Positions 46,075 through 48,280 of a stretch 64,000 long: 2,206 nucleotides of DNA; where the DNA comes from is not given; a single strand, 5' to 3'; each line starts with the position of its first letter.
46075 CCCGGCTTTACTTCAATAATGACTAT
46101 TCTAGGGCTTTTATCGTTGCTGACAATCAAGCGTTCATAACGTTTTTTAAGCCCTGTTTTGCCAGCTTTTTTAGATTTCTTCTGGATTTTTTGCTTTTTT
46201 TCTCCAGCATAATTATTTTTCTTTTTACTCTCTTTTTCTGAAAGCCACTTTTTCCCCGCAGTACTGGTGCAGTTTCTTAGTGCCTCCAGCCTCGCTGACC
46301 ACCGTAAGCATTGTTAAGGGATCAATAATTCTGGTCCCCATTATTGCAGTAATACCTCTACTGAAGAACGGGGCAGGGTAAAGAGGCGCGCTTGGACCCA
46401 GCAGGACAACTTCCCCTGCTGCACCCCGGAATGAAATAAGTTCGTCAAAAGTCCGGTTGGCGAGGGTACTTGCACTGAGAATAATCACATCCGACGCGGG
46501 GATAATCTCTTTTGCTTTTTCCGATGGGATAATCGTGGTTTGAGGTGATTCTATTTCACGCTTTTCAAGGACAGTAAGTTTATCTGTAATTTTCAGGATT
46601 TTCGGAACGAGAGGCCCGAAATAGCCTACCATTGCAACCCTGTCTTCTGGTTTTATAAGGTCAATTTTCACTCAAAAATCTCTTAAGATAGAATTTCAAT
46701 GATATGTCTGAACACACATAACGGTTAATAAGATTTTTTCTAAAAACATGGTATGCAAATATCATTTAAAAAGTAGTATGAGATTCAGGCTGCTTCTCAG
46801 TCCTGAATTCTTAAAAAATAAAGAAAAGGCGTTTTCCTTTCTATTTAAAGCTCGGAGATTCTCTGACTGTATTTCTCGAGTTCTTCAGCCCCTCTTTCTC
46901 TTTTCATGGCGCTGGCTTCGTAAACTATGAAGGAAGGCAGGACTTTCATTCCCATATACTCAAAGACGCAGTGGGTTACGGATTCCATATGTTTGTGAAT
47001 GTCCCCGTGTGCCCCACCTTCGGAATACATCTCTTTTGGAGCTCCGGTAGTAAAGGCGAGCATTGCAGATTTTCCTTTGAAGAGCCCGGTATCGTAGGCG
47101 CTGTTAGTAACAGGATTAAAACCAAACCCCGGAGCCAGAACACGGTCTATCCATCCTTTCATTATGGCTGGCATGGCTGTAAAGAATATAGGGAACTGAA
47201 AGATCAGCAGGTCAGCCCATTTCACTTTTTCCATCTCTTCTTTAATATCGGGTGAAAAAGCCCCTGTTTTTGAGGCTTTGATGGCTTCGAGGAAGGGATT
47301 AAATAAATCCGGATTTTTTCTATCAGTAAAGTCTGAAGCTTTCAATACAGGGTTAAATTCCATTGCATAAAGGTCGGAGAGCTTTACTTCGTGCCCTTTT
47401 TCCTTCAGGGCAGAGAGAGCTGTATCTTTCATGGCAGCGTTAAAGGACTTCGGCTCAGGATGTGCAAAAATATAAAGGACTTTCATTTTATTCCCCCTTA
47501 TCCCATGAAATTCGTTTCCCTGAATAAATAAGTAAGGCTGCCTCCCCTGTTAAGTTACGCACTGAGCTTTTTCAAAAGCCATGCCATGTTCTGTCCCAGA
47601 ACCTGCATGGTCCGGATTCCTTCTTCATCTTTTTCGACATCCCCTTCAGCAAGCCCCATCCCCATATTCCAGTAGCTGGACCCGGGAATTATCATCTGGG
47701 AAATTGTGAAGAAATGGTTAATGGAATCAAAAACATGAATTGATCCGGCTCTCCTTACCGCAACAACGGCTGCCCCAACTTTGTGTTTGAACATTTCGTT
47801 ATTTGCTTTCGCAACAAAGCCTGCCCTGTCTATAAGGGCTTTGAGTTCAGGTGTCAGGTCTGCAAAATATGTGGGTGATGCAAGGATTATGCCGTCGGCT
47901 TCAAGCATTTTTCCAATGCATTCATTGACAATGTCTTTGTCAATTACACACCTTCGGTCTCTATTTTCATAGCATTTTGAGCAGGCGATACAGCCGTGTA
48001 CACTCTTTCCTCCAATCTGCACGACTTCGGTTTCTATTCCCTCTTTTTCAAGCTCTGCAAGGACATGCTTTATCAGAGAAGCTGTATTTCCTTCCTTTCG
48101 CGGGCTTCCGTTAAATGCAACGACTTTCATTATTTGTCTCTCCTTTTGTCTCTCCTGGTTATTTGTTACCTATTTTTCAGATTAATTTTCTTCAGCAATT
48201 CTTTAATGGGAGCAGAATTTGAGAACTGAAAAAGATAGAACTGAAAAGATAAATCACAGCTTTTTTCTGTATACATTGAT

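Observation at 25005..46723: A ModE regulon readable directly from the DNA: four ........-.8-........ boxes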

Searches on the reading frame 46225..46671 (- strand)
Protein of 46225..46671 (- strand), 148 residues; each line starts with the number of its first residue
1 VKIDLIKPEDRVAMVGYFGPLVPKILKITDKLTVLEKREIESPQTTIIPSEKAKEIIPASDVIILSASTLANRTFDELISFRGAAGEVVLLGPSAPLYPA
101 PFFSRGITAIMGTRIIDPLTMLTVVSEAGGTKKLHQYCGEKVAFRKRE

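Call 7: search_protein_families(library=pfam, proteins=[window:46225-46671:-])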
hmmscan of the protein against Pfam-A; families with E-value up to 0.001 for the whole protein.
window:46225-46671:- (148 aa): 1 family
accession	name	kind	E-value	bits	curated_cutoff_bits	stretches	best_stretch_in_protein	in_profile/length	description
PF04016.18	DUF364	-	6e-41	139.9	23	1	6-142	8-145/147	Putative heavy-metal chelation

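Call 29: find_related_loci(query=window:46225-46671:-, collection=genome_contigs, flank=10000)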
Query window:46225-46671:- (148 aa) in genome_contigs; peptide patterns used: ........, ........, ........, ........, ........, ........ (x = any residue, [..] = any of these).
444 stretches matched a pattern; 35 encode a relative of the query (tblastn E <= 1e-3); 35 distinct loci.
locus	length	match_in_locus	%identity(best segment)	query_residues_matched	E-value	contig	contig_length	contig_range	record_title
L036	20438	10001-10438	88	3-148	5e-85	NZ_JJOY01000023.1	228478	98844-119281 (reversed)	Methanosarcina sp. 2.H.T.1A.6 scaffold3_1_size229200-refined, whole genome shotgun sequence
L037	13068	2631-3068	87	3-148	2e-84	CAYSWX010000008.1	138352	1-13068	MAG TPA_asm: uncultured Methanosarcinales archaeon isolate binchicken_co152_168 genome assembly, contig: NODE_113_length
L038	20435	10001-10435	88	3-147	5e-84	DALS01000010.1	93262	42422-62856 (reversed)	MAG TPA_asm: Methanosarcina sp. UBA293 UBA293_contig_394, whole genome shotgun sequence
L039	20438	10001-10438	87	3-148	1e-83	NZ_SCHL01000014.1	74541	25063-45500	Methanosarcina sp. MSH10X1 NODE_14_length_74541_cov_144.446, whole genome shotgun sequence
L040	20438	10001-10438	88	3-148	1e-83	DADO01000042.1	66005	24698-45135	MAG TPA_asm: Methanosarcina sp. UBA402 UBA402_contig_172, whole genome shotgun sequence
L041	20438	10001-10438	88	3-148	2e-83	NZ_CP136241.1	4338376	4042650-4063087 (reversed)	Methanosarcina hadiensis strain TD41E1-1 chromosome, complete genome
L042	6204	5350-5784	86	3-147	2e-83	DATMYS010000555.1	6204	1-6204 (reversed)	MAG TPA_asm: Methanosarcina sp. isolate SMAG_U13154 k141_45552, whole genome shotgun sequence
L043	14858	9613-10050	84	3-148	2e-82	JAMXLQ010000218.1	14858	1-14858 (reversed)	MAG: Methanosarcina sp. isolate Bin.035_Pasture k127_6903907, whole genome shotgun sequence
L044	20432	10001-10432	88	3-146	2e-82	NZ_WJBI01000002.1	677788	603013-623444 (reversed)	Methanosarcina sp. DH2 Scaffold_110, whole genome shotgun sequence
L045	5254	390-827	86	3-148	2e-82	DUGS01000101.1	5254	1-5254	MAG TPA_asm: Methanosarcina sp. isolate UBA10923 contig_21785, whole genome shotgun sequence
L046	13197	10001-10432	87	3-146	6e-82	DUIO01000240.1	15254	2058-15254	MAG TPA_asm: Methanosarcina sp. isolate UBA8098 contig_1824, whole genome shotgun sequence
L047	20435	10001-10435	85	3-147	3e-81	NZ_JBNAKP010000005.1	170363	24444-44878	MAG: Methanosarcina sp. isolate MSAR-AD2 2412800005, whole genome shotgun sequence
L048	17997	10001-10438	84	3-148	4e-81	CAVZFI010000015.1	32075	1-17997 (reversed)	MAG: uncultured Methanosarcinaceae archaeon isolate MFD05674.bin.2.44 genome assembly, contig: contig_16818, whole genom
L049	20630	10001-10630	84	3-148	4e-81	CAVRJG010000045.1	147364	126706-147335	MAG: uncultured Methanosarcinaceae archaeon isolate MFD05942.bin.1.278 genome assembly, contig: contig_41163, whole geno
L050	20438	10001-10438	83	3-148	4e-81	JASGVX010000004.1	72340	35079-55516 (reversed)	MAG: Methanobacteriota archaeon isolate MAG165_SZBP c_000000002034, whole genome shotgun sequence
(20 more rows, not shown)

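Call 34: search_protein_families(library=pfam, proteins=[L041:5945-6763:+, L041:6751-7557:+, L041:7554-8615:+, L041:8722-9513:+, L041:9614-10453:+, L041:11025-11909:+, L041:12138-13145:+, L036:8786-9589:+, L041:5130-5771:+])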
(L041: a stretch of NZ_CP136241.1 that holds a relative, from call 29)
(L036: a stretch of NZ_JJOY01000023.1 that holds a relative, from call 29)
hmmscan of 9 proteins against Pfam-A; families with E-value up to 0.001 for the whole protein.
L041:5945-6763:+ (272 aa): 2 families
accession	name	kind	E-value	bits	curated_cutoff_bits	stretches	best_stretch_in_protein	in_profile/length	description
PF13531.11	SBP_bac_11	-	3.4e-57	194.3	25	1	44-268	1-227/227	Bacterial extracellular solute-binding protein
PF01547.30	SBP_bac_1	-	5.8e-05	23.7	26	0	53-258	11-305/307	Bacterial extracellular solute-binding protein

L041:6751-7557:+ (268 aa): 1 family
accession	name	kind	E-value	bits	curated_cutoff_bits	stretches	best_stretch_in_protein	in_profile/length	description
PF00528.27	BPD_transp_1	-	1.5e-15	57.9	26.4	1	80-258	9-167/184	Binding-protein-dependent transport system inner membrane component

L041:7554-8615:+ (353 aa): 5 families
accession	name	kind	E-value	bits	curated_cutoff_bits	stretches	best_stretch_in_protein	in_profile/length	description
PF00005.33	ABC_tran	-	1e-32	114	25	1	18-160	1-136/137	ABC transporter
PF03459.23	TOBE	-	3.7e-16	59.5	22.3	1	289-348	1-61/64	TOBE domain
PF13304.12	AAA_21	-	8e-07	29.8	27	0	134-192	239-299/304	AAA domain, putative AbiEii toxin, Type IV TA system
PF02463.25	SMC_N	-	3.5e-06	27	40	1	30-192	26-198/220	RecF/RecN/SMC N terminal domain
PF13558.12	SbcC_Walker_B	-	0.0006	20.4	27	0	126-176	26-89/90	SbcC/RAD50-like, Walker B motif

L041:8722-9513:+ (263 aa): 2 families
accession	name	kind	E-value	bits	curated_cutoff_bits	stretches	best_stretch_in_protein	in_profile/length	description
PF01729.25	QRPTase_C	-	2.3e-25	89.7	23.1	1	101-257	1-167/169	Quinolinate phosphoribosyl transferase, C-terminal domain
PF02749.22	QRPTase_N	-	6.3e-11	42.8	27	1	26-96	11-79/82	Quinolinate phosphoribosyl transferase, N-terminal domain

L041:9614-10453:+ (279 aa): 2 families
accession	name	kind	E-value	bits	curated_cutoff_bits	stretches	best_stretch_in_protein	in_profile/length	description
PF04016.18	DUF364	-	1.3e-41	142.1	23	1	129-269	2-145/147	Putative heavy-metal chelation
PF13938.11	DUF4213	-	1.1e-20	74.1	23.5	1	29-111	3-75/75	Putative heavy-metal chelation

L041:11025-11909:+ (294 aa): 9 families
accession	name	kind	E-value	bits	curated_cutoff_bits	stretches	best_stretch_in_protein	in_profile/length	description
PF13649.12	Methyltransf_25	-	1.4e-15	58.1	27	1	106-201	2-97/97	Methyltransferase domain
PF08242.18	Methyltransf_12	-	5.8e-14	53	30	1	106-202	1-97/98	Methyltransferase domain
PF08241.18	Methyltransf_11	-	1.1e-12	48.9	21.2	1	106-204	1-94/95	Methyltransferase domain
PF02353.26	CMAS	-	1.9e-12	47.5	27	1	97-205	58-164/273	Mycolic acid cyclopropane synthetase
PF13847.12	Methyltransf_31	-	4.9e-12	46.2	27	1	100-205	2-109/145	Methyltransferase domain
PF13489.12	Methyltransf_23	-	5.7e-10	39.6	27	1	91-276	11-162/164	Methyltransferase domain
PF01209.24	Ubie_methyltran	-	9e-06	25.6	20.1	1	101-174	47-122/233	ubiE/COQ5 methyltransferase family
PF01135.25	PCMT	-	1.1e-05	25.7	20.3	1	83-173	57-147/210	Protein-L-isoaspartate(D-aspartate) O-methyltransferase (PCMT)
PF05175.20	MTS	-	2.3e-05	24.5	23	1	102-205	32-138/170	Methyltransferase small domain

L041:12138-13145:+ (335 aa): 1 family
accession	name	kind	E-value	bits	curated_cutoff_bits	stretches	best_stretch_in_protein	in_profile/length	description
PF13480.13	Acetyltransf_6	-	1.3e-10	42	22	1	171-284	11-130/143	Acetyltransferase (GNAT) domain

L036:8786-9589:+ (267 aa): 2 families
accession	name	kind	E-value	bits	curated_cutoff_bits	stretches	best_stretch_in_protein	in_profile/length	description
PF01729.25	QRPTase_C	-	2.7e-25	89.5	23.1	1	105-261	1-167/169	Quinolinate phosphoribosyl transferase, C-terminal domain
PF02749.22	QRPTase_N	-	6e-11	42.9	27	1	30-103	11-82/82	Quinolinate phosphoribosyl transferase, N-terminal domain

L041:5130-5771:+ (213 aa): 2 families
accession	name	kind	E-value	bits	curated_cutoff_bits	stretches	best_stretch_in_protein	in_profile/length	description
PF02525.22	Flavodoxin_2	-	3.5e-50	170.9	27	1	1-211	1-195/198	Flavodoxin-like fold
PF03358.20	FMN_red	-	1.6e-15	57.5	24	1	1-147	1-115/152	NADPH-dependent FMN reductase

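Call 44: search_protein_families(library=ncbifam, proteins=[L041:5945-6763:+, L041:8722-9513:+, L041:9614-10453:+])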
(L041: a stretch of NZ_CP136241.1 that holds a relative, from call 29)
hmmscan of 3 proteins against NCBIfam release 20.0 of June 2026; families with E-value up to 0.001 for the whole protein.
L041:5945-6763:+ (272 aa): 4 families
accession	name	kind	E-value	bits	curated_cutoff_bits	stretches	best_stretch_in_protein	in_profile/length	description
TIGR01256.1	modA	equivalog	1.6e-17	64.2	62.5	1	50-266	2-217/217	molybdate ABC transporter substrate-binding protein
NF007958.0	PRK10677.1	equivalog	4.7e-07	29.1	253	1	42-269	26-255/256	molybdate ABC transporter substrate-binding protein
NF053763.1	ABCarbgalBndGanS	equivalog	0.00022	20.1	700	0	7-73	4-70/420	galactooligosaccharide ABC transporter substrate-binding protein GanS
TIGR03871.1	ABC_peri_MoxJ_2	subfamily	0.00055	19.6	212.15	0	184-259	141-219/232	quinoprotein dehydrogenase-associated putative ABC transporter substrate-binding protein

L041:8722-9513:+ (263 aa): 2 families
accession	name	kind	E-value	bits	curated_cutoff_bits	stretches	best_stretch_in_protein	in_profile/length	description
TIGR00078.1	nadC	equivalog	2e-38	132.2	198.4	1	8-257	5-266/269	carboxylating nicotinate-nucleotide diphosphorylase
TIGR01334.1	modD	hypoth_equivalog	6e-36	124.3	178.85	1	8-259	11-276/277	ModD protein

L041:9614-10453:+ (279 aa): 0 families

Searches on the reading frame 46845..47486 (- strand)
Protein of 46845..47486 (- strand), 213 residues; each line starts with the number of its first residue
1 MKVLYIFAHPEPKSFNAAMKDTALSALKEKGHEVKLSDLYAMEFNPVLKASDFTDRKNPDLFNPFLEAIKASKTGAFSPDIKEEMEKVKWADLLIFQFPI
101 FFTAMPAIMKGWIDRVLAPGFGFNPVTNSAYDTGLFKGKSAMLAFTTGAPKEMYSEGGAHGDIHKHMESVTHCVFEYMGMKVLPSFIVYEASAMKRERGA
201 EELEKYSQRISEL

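Call 7: search_protein_families(library=pfam, proteins=[window:46845-47486:-])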
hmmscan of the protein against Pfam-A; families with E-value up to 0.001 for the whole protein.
window:46845-47486:- (213 aa): 2 families
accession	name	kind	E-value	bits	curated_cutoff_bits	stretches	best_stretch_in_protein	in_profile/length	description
PF02525.22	Flavodoxin_2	-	5.1e-52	176.9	27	1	1-209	1-197/198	Flavodoxin-like fold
PF03358.20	FMN_red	-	1.4e-15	57.6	24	1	1-149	1-117/152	NADPH-dependent FMN reductase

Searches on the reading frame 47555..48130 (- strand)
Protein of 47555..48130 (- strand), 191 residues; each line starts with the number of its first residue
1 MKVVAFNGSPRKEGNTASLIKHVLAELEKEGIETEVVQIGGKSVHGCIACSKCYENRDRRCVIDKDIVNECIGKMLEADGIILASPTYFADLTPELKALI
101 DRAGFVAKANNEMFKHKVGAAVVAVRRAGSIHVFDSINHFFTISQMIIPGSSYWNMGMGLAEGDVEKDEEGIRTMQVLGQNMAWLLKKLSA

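Call 8: search_protein_families(library=pfam, proteins=[window:47555-48130:-])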
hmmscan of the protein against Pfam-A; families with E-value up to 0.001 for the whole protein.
window:47555-48130:- (191 aa): 2 families
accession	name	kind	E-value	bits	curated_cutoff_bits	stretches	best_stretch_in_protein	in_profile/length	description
PF03358.20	FMN_red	-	5.2e-34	117.5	24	1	1-158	1-149/152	NADPH-dependent FMN reductase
PF02525.22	Flavodoxin_2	-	1.1e-08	35.4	27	1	1-134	1-141/198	Flavodoxin-like fold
